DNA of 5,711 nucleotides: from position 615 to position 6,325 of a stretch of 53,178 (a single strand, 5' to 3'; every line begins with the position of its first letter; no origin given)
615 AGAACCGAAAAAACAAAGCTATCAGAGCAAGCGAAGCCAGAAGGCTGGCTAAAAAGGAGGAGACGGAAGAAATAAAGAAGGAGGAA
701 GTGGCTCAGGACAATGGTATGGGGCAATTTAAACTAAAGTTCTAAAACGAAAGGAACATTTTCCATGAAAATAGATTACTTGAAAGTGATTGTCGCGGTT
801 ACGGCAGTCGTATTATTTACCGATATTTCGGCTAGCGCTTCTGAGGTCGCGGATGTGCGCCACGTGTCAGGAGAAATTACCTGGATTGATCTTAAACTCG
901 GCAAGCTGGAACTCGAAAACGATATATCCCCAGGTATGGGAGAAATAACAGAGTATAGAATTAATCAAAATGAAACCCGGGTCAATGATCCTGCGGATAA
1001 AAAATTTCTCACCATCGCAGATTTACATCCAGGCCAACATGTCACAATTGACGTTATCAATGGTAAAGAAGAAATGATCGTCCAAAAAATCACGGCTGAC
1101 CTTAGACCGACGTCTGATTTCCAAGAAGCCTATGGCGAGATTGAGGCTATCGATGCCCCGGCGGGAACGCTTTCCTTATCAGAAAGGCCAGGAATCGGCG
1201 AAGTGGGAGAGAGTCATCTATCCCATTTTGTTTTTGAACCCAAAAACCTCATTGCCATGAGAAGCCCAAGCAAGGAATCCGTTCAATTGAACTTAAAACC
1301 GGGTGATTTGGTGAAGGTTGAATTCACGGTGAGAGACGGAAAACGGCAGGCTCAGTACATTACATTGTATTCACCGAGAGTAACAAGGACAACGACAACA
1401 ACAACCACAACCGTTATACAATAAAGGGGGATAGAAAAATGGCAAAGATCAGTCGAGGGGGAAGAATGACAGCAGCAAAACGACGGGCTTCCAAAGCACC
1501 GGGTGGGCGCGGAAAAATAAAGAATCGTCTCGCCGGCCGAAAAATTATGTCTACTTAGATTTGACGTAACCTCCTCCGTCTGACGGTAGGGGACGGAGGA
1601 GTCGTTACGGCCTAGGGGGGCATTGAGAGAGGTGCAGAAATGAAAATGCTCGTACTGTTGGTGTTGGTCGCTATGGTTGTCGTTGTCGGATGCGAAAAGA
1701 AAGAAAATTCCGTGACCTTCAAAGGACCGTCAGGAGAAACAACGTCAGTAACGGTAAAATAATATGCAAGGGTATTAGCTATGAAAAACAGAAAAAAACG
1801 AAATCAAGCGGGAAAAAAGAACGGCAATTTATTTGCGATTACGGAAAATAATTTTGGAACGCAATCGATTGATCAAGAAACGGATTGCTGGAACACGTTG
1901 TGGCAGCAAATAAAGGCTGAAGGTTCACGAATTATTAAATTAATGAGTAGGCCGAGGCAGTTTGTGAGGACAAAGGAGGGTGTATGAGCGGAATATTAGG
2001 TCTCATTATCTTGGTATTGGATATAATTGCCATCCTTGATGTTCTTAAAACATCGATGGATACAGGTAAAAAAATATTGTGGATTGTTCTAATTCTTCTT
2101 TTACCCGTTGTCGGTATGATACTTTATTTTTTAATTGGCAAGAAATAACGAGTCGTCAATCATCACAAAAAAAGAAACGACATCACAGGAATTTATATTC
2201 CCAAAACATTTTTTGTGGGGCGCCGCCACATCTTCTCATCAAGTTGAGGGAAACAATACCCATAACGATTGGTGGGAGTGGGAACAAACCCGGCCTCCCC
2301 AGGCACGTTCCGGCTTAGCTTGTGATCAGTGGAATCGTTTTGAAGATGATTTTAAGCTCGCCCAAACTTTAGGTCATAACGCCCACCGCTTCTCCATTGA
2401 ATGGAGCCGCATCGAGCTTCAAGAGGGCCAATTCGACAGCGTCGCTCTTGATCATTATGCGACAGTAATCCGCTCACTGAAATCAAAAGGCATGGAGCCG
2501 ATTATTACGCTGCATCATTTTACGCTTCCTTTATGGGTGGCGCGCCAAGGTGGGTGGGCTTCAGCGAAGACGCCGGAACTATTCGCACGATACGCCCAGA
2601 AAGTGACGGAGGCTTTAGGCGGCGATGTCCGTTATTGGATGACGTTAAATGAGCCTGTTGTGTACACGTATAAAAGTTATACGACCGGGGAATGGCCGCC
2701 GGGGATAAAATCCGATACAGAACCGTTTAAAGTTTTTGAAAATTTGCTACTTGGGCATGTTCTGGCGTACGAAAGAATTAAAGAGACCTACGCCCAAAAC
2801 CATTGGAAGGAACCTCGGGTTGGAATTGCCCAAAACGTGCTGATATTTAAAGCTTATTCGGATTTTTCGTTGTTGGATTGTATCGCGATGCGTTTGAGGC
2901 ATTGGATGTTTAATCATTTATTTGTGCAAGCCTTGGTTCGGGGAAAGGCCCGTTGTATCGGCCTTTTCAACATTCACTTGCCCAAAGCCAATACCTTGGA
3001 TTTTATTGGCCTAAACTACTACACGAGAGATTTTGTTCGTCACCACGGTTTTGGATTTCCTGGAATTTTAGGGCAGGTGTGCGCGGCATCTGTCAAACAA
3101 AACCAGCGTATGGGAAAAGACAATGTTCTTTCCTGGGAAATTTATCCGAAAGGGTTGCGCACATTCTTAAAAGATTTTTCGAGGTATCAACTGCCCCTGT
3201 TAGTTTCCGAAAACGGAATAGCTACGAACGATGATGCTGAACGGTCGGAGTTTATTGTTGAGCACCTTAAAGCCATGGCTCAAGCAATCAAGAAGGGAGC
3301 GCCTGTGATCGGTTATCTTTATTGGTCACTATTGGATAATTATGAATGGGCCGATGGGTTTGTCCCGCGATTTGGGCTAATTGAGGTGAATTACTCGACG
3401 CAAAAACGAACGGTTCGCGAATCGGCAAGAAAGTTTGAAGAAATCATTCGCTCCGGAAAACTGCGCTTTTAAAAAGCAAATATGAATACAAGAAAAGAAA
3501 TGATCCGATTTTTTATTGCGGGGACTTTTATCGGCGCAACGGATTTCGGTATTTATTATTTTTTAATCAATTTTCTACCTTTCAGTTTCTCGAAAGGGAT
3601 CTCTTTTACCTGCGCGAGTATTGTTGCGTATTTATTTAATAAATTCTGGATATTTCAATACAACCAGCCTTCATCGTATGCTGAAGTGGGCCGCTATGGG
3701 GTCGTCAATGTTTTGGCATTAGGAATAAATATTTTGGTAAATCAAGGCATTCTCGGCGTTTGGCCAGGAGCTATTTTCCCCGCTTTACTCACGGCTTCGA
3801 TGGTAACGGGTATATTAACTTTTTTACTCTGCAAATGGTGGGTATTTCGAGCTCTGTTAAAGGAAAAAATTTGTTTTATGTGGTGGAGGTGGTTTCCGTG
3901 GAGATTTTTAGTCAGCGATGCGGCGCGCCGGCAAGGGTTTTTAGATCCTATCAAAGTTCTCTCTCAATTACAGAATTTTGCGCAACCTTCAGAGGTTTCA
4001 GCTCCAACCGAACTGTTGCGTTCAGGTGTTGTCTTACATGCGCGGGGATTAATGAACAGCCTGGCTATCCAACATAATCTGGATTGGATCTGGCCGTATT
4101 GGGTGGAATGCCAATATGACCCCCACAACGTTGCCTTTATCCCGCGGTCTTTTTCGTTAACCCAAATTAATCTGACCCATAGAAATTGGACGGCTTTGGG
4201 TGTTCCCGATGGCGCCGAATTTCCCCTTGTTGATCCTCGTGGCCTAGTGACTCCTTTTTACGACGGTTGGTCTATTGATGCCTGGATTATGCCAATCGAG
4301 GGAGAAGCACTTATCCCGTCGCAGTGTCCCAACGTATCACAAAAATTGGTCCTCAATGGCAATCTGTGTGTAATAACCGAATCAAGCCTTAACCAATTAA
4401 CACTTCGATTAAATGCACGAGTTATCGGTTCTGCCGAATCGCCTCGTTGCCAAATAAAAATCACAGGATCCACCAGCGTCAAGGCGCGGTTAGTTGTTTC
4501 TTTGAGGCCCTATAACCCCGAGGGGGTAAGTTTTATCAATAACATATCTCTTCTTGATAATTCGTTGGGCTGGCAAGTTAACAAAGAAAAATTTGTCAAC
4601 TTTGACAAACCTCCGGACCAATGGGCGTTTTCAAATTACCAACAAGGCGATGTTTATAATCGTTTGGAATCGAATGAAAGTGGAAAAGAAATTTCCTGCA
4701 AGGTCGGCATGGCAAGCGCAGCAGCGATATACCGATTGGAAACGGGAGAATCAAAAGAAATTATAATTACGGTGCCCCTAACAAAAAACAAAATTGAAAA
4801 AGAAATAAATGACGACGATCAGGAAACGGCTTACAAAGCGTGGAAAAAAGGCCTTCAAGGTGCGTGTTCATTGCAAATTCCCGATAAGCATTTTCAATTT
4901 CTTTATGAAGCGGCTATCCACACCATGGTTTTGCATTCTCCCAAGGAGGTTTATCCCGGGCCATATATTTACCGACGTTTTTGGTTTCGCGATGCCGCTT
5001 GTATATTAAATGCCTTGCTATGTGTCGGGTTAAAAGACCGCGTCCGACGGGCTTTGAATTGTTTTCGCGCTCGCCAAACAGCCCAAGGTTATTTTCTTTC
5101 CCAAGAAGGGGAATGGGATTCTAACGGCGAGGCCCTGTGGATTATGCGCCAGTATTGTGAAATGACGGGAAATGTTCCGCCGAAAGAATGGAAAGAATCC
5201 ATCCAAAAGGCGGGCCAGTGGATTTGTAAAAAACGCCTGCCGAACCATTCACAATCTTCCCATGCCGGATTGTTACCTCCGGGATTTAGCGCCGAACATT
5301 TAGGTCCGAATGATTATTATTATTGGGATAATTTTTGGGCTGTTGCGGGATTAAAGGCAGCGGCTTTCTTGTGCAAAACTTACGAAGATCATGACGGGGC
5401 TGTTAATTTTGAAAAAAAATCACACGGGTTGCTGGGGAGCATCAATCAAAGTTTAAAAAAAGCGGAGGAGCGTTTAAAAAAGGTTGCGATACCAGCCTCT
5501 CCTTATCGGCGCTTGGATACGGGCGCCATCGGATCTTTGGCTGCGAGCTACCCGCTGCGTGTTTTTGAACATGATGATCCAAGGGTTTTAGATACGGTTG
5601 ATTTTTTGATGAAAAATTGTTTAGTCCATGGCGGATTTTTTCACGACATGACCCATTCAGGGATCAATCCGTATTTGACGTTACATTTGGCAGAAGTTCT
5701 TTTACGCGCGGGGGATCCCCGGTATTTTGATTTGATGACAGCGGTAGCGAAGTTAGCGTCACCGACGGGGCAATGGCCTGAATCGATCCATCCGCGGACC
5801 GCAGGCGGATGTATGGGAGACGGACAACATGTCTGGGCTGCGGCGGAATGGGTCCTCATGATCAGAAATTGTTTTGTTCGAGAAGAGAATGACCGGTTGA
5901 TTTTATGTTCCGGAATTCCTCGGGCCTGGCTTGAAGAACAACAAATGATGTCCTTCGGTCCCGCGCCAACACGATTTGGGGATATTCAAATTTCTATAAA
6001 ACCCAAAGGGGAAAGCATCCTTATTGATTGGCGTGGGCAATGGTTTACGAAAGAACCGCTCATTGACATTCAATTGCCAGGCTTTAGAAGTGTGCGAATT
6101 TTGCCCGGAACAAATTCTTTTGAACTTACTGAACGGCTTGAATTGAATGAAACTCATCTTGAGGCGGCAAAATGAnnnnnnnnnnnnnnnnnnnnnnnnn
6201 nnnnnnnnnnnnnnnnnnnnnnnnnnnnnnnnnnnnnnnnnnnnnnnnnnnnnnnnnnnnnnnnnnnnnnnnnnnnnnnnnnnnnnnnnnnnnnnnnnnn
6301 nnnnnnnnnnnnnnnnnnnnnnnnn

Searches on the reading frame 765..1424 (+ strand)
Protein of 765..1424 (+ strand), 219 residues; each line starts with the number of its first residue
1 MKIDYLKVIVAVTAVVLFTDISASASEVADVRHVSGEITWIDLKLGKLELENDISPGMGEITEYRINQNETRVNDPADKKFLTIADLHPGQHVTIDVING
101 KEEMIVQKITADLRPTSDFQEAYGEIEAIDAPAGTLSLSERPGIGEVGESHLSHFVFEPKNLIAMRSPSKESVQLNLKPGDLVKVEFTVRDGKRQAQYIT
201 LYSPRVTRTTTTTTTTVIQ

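Call 63: search_protein_families(library=pfam, proteins=[window:765-1424:+], max_evalue=0.00001)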
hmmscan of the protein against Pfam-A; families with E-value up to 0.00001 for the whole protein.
window:765-1424:+ (219 aa): 1 family
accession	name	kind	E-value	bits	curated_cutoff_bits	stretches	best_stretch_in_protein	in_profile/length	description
PF11604.15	CusF_Ec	-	4.6e-06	26.8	27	0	83-110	44-71/72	Copper binding periplasmic protein CusF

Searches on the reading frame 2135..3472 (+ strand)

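Call 63: search_protein_families(library=pfam, proteins=[window:2135-3472:+], max_evalue=0.00001)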
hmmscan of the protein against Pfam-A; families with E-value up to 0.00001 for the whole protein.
window:2135-3472:+ (445 aa): 1 family
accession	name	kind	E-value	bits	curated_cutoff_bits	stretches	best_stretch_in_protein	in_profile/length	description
PF00232.24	Glyco_hydro_1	-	6e-87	292.4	22.6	1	21-440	4-450/453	Glycosyl hydrolase family 1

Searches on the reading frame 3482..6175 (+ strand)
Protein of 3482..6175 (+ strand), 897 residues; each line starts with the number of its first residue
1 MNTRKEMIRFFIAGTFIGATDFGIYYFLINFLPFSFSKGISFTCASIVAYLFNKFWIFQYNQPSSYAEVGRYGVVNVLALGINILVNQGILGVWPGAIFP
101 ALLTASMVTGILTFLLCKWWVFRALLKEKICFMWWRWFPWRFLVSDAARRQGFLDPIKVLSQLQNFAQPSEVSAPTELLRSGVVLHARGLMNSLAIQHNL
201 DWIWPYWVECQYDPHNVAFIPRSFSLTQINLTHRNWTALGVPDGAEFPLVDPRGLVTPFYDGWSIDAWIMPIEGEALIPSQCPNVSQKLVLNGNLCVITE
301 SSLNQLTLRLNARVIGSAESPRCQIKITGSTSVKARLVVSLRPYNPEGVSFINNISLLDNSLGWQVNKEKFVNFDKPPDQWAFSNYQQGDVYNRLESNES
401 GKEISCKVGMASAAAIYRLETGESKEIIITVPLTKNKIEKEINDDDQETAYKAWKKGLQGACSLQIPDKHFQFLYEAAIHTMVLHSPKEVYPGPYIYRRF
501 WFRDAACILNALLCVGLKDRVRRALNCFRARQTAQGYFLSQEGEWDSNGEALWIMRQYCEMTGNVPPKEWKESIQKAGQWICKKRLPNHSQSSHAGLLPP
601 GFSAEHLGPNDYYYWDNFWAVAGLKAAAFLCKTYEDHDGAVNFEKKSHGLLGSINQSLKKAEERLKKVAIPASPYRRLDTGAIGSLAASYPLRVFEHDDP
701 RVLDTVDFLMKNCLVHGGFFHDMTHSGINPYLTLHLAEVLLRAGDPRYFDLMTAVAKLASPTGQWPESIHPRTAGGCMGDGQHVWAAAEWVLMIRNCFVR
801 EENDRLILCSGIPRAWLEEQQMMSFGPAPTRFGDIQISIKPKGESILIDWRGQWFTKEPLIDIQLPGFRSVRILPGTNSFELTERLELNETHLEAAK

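Call 63: search_protein_families(library=pfam, proteins=[window:3482-6175:+], max_evalue=0.00001)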
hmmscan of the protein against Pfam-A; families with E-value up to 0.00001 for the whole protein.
window:3482-6175:+ (897 aa): 1 family
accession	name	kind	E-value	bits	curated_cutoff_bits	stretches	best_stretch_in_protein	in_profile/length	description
PF04138.20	GtrA_DPMS_TM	-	2.5e-12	47.5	26.1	1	9-122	1-117/117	GtrA/DPMS, transmembrane domain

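Call 65: search_protein_families(library=ncbifam, proteins=[window:3482-6175:+], max_evalue=0.00001)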
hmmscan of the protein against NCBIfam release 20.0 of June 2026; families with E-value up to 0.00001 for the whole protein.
window:3482-6175:+ (897 aa): 1 family
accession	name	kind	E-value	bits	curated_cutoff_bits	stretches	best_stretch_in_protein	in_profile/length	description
TIGR01577.1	oligosac_amyl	hypoth_equivalog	1.1e-06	27.6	820.7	1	497-740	292-543/616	oligosaccharide amylase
